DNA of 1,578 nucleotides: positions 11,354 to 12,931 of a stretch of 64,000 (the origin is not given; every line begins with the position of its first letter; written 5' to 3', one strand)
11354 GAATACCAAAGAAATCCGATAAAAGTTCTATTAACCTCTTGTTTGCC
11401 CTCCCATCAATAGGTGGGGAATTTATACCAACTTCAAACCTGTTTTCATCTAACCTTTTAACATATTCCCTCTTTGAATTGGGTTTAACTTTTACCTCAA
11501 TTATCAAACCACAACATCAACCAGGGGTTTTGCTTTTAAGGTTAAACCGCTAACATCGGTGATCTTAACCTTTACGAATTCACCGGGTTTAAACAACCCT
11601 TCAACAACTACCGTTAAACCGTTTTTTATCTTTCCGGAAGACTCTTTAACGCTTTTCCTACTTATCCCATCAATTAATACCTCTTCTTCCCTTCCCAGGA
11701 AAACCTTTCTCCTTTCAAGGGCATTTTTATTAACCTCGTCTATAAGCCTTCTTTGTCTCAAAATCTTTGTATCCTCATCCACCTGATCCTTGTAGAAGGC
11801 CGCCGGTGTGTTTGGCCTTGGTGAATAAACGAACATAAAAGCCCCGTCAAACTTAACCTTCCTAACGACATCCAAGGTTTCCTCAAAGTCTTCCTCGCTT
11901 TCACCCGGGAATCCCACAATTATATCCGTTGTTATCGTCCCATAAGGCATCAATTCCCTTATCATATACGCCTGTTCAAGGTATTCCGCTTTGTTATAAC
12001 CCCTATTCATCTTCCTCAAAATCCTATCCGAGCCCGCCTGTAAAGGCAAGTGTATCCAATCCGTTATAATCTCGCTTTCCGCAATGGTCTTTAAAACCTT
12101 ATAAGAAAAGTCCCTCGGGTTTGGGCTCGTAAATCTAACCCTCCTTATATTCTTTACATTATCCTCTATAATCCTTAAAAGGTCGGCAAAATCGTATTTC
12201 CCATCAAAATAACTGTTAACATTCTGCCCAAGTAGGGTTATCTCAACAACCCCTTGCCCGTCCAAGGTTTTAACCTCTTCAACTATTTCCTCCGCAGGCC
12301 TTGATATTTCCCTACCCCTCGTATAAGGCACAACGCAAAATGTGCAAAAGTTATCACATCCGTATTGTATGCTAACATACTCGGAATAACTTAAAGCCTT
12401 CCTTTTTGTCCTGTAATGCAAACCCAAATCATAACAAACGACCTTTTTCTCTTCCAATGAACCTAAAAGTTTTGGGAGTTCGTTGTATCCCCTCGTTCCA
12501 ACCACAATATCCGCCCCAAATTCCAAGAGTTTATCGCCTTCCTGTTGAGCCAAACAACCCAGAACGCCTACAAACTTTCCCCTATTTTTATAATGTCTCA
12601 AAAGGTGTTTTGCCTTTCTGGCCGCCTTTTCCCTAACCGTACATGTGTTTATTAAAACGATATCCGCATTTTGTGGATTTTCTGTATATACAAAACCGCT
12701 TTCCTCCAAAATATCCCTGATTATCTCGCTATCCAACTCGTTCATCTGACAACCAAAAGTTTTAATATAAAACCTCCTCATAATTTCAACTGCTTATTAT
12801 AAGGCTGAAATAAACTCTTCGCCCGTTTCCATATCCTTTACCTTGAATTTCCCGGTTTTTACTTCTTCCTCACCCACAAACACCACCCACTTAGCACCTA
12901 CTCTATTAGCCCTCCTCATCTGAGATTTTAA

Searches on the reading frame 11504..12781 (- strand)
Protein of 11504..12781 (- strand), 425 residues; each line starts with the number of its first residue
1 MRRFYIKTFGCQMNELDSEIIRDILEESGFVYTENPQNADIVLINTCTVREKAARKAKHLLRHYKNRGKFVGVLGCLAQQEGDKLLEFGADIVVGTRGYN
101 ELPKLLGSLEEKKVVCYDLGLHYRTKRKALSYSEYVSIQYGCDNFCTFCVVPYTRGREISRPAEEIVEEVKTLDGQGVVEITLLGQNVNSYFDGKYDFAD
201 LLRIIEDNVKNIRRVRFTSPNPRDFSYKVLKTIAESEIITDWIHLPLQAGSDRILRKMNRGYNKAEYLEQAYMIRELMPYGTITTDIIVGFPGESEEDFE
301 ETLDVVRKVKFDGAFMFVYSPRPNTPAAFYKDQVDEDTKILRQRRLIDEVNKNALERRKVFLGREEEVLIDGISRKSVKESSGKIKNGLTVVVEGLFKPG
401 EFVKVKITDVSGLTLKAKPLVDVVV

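Call 20: find_encoding_contigs(protein=window:11504-12781:-, flank=10000, max_places=1)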
Protein window:11504-12781:- (425 aa): 18 contigs read that carry it; 1 place shown.
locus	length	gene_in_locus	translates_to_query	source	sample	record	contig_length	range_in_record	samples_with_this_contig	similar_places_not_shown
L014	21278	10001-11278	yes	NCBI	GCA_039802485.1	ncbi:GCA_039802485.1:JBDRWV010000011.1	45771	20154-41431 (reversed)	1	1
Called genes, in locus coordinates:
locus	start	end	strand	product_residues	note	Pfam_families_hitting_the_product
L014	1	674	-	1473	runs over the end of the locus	PF04563:RNA_pol_Rpb2_1, PF04561:RNA_pol_Rpb2_2, PF04565:RNA_pol_Rpb2_3, PF10385:RNA_pol_Rpb2_45, PF00562:RNA_pol_Rpb2_6, PF04560:RNA_pol_Rpb2_7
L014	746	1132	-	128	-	PF16320:Ribosomal_L12_N, PF00542:Ribosomal_L12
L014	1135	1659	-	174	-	PF00466:Ribosomal_L10, PF27436:RL10_C (weak)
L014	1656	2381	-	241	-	PF00687:Ribosomal_L1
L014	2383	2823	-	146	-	PF03946:Ribosomal_L11_N, PF00298:Ribosomal_L11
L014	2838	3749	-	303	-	PF02357:NusG (faint), PF00467:KOW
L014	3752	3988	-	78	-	PF00584:SecE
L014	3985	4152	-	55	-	PF00471:Ribosomal_L33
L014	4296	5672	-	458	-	PF15902:Sortilin-Vps10 (faint)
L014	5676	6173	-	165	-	-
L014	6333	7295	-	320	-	PF07885:Ion_trans_2, PF02254:TrkA_N, PF02080:TrkA_C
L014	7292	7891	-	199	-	PF02578:Cu-oxidase_4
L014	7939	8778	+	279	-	-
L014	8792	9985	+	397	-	PF13393:tRNA-synt_His, PF00587:tRNA-synt_2b, PF13393:tRNA-synt_His, PF03129:HGTP_anticodon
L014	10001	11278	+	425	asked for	PF00919:UPF0004, PF04055:Radical_SAM, PF01938:TRAM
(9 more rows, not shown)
